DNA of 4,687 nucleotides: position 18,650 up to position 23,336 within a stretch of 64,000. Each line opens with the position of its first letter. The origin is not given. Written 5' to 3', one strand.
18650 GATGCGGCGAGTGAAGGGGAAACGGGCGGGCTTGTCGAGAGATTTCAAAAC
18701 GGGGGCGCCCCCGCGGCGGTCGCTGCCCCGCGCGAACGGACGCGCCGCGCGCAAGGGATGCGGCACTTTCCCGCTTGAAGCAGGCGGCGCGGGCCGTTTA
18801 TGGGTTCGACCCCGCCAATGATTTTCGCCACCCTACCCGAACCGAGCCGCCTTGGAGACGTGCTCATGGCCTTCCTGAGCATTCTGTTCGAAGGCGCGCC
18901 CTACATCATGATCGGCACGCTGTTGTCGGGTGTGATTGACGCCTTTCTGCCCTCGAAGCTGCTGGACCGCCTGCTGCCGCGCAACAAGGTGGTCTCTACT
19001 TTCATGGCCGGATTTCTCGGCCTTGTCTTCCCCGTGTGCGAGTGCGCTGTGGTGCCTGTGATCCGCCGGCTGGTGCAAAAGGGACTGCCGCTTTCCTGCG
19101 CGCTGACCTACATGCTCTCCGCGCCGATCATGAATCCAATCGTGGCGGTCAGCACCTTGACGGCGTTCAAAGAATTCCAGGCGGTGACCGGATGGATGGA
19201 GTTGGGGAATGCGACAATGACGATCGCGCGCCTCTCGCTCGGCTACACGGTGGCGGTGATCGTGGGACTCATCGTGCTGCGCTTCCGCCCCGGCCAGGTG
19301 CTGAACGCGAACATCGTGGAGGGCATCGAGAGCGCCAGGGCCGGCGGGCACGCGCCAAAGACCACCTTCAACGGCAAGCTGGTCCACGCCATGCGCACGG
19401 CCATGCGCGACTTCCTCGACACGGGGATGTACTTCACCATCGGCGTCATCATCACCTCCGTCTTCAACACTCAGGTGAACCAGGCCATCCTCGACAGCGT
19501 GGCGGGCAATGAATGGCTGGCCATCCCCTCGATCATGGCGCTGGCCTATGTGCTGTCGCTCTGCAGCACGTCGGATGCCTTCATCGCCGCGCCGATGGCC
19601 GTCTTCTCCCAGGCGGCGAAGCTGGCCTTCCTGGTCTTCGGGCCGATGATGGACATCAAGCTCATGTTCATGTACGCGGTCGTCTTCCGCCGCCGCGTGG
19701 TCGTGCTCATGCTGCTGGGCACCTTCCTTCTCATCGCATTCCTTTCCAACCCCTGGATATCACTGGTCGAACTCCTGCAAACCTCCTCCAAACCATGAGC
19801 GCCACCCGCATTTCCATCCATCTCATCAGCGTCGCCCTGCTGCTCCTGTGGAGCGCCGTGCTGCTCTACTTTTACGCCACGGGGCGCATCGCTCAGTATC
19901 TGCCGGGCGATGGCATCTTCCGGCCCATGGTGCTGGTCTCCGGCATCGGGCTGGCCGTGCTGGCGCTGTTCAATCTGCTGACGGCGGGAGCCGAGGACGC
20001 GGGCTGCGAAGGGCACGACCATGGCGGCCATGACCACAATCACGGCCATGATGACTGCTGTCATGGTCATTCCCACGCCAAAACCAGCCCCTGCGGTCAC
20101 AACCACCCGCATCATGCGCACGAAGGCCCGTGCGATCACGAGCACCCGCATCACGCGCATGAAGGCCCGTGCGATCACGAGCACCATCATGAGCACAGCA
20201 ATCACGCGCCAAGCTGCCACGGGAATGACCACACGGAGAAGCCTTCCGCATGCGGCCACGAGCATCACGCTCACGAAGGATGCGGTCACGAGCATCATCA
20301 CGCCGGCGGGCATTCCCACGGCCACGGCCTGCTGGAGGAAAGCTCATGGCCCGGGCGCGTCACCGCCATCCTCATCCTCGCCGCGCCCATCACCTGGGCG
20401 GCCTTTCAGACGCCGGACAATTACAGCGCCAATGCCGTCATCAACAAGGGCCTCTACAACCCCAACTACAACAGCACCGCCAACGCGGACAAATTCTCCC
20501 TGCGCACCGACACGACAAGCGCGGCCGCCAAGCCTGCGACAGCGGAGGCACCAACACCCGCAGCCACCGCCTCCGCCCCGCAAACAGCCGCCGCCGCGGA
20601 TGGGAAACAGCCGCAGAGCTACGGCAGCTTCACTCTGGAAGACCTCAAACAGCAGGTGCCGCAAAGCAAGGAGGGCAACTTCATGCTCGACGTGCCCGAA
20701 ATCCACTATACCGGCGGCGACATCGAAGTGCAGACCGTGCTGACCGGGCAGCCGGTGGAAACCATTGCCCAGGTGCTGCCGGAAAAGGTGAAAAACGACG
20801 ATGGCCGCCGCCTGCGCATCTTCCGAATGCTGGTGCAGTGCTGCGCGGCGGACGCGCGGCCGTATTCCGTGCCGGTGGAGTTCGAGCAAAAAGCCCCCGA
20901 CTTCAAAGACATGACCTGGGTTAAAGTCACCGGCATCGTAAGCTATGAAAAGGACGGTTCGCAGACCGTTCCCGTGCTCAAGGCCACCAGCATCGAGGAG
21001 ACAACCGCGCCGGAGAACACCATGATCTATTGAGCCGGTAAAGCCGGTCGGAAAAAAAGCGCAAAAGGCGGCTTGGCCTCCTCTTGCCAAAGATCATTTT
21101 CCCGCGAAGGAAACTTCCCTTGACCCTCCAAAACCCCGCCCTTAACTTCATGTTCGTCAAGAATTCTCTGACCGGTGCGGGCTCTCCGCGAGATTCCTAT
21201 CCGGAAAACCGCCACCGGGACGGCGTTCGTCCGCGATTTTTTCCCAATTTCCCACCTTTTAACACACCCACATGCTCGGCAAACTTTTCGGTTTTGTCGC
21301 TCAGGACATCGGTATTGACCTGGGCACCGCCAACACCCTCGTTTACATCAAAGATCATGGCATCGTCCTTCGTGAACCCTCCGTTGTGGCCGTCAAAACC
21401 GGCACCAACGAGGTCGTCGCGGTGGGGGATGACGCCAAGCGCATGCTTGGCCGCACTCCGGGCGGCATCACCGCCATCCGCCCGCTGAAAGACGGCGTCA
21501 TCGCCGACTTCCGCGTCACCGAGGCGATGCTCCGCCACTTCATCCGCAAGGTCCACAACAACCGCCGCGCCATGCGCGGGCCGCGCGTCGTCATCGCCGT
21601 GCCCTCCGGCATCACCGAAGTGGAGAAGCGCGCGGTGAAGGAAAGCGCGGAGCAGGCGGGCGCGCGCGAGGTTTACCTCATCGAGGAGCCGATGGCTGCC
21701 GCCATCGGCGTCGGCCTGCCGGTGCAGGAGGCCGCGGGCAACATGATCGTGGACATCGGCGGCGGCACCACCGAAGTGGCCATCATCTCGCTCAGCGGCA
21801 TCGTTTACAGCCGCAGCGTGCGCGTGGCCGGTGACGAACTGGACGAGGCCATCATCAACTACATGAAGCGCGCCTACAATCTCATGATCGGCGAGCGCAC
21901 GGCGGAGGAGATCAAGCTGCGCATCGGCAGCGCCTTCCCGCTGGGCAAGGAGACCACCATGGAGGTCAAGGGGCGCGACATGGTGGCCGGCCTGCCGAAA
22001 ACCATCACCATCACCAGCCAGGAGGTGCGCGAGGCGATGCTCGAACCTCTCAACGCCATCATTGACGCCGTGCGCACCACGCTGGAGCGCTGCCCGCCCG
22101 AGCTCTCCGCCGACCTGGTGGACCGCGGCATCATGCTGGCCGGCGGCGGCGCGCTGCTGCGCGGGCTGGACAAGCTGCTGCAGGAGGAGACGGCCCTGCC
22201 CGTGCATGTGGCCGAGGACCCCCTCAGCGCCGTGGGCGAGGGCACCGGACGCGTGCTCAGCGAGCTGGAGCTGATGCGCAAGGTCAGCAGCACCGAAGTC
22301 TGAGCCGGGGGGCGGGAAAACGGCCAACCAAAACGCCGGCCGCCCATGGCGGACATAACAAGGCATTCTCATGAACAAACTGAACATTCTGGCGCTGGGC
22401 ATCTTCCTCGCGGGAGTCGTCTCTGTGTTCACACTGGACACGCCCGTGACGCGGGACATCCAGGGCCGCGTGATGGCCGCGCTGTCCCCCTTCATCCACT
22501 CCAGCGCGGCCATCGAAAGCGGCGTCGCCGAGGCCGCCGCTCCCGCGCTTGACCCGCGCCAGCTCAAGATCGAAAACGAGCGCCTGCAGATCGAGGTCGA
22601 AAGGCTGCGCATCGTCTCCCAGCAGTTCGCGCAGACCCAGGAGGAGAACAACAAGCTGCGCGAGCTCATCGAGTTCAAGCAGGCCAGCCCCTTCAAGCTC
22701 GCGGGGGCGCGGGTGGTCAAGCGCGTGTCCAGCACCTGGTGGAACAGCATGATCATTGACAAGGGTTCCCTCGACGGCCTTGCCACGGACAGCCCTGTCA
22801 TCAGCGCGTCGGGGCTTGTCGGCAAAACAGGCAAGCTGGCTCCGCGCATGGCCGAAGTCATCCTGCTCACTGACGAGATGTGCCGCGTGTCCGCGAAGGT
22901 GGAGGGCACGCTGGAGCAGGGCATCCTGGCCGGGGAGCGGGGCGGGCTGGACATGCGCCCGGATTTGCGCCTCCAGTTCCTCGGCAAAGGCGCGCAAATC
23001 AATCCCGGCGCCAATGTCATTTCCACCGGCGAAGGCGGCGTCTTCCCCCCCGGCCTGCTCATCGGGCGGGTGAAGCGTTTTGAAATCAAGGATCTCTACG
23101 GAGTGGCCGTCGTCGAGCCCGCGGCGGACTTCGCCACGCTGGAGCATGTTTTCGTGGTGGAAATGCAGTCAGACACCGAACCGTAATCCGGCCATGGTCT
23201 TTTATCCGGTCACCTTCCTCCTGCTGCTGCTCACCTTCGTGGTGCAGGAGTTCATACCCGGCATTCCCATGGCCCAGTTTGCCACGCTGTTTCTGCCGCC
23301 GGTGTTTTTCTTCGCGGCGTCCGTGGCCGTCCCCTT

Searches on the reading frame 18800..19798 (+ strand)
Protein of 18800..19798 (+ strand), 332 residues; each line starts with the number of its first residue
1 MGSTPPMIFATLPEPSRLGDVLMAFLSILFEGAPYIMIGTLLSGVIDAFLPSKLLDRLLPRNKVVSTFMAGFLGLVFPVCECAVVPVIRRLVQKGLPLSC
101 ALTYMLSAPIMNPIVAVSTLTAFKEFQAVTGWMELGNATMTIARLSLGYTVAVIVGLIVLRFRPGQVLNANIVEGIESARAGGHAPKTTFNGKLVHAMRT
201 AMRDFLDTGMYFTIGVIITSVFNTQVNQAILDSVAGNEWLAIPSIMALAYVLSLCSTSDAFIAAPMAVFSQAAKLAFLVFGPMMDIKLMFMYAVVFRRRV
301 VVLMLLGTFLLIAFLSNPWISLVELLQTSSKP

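Call 84: search_protein_families(library=pfam, max_evalue=0.00001, proteins=[window:18800-19798:+])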
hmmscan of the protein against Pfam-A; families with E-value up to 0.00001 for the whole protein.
window:18800-19798:+ (332 aa): 1 family
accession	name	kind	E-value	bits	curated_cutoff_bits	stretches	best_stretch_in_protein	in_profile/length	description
PF03773.19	ArsP_1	-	1.2e-50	172.8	32.3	1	19-315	3-287/294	Predicted permease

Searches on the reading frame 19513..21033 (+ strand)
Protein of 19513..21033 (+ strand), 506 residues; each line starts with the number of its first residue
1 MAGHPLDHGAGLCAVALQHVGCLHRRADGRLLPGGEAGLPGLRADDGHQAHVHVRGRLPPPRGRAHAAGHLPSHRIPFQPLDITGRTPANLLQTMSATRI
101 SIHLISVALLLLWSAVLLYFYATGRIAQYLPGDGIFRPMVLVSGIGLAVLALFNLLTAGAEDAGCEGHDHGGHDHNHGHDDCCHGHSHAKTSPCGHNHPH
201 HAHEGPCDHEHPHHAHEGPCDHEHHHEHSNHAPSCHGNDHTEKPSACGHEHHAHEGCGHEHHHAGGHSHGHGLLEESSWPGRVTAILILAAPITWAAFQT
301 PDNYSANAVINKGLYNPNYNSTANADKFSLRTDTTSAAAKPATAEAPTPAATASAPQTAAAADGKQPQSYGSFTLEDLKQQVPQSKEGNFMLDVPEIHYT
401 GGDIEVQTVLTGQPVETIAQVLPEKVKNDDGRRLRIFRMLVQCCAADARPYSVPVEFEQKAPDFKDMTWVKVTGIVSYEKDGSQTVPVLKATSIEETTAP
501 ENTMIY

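Call 84: search_protein_families(library=pfam, max_evalue=0.00001, proteins=[window:19513-21033:+])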
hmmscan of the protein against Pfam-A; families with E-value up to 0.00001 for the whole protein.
window:19513-21033:+ (506 aa): 1 family
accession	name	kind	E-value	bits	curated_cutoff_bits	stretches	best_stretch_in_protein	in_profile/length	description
PF21537.2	DUF1980_C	-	3.1e-13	50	25.9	1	430-506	63-140/141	DUF1980 C-terminal domain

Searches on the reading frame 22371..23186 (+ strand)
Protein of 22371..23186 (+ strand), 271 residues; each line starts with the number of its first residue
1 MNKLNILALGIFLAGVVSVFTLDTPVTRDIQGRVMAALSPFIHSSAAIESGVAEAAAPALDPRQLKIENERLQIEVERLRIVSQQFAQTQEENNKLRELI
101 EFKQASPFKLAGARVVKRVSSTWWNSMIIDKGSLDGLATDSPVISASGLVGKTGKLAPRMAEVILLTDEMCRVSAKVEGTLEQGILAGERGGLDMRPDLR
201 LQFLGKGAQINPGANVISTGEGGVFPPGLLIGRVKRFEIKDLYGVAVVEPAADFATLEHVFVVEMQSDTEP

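Call 84: search_protein_families(library=pfam, max_evalue=0.00001, proteins=[window:22371-23186:+])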
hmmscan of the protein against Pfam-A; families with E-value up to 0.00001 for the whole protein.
window:22371-23186:+ (271 aa): 1 family
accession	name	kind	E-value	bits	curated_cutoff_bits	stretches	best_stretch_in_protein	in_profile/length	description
PF04085.20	MreC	-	2.8e-36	125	28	1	115-264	1-147/147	Rod shape-determining protein MreC, barrel core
